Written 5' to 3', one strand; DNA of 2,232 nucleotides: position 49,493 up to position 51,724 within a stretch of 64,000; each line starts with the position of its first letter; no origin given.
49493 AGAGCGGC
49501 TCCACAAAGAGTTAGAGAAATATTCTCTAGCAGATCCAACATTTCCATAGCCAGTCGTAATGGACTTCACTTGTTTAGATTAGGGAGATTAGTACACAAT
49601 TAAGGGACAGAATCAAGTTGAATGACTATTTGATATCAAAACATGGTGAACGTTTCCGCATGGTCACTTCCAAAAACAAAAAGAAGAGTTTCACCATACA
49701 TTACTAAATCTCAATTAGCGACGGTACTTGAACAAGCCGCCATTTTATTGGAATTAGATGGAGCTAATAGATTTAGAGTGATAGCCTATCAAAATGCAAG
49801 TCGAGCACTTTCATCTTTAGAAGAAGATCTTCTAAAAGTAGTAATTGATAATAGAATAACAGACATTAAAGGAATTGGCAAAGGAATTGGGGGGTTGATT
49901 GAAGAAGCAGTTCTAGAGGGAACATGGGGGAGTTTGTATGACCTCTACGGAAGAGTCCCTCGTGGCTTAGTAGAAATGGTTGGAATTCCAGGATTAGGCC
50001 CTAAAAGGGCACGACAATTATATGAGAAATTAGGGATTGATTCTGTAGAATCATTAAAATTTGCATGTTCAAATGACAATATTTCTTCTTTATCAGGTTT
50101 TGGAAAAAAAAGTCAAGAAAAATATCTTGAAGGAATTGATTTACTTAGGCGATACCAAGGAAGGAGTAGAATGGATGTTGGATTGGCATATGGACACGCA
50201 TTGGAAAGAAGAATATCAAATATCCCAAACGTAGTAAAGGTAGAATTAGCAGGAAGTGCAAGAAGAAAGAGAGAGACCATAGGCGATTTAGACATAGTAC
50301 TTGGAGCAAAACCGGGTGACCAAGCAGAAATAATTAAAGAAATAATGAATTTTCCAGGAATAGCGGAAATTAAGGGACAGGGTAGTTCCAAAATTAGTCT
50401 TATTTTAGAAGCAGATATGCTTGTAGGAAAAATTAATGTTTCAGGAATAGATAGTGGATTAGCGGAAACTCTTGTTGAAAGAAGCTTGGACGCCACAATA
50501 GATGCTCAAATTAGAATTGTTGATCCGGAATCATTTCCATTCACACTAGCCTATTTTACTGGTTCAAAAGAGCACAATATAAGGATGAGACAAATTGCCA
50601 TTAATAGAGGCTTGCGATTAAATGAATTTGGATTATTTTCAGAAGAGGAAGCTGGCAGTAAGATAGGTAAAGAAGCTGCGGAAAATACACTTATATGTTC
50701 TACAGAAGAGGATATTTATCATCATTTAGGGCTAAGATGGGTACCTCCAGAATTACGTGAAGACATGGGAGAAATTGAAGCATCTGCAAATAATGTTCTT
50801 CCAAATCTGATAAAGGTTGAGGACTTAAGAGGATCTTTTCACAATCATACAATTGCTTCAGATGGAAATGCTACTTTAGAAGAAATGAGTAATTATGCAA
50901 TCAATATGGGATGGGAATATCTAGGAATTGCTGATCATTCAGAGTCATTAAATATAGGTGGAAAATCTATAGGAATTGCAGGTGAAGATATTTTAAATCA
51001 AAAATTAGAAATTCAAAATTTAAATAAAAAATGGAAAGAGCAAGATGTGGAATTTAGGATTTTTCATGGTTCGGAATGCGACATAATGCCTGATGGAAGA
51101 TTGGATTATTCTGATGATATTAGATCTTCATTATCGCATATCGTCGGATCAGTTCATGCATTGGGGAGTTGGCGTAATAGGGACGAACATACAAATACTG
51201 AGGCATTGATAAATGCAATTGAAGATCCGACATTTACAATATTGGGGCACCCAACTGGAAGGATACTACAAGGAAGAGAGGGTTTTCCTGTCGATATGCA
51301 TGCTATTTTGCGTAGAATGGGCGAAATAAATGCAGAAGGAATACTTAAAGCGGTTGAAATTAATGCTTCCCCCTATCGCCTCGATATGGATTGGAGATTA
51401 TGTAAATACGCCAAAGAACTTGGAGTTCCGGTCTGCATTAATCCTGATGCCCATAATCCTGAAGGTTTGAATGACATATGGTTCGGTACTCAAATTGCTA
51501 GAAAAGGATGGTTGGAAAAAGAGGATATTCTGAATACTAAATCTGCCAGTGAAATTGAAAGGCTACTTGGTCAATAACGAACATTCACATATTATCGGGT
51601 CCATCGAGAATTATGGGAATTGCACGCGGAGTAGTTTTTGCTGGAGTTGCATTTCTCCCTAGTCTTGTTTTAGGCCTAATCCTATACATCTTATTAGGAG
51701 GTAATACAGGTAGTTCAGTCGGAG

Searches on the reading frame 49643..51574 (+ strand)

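Call 65: search_protein_families(library=pfam, proteins=[window:49643-51574:+], max_evalue=0.0001)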
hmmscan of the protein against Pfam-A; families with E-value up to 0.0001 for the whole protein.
window:49643-51574:+ (644 aa): 4 families
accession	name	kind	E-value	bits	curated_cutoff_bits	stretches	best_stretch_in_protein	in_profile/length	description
PF14791.11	DNA_pol_B_thumb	-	1.8e-23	82.6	25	1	302-373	2-63/63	DNA polymerase beta thumb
PF14716.13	HHH_8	-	2.5e-13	50.6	30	1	22-94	3-72/73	Helix-hairpin-helix domain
PF14520.12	HHH_5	-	4.3e-10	40.4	27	1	111-157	3-47/57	Helix-hairpin-helix domain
PF02811.25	PHP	-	1.8e-06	28.8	26.4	1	399-574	2-162/164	PHP domain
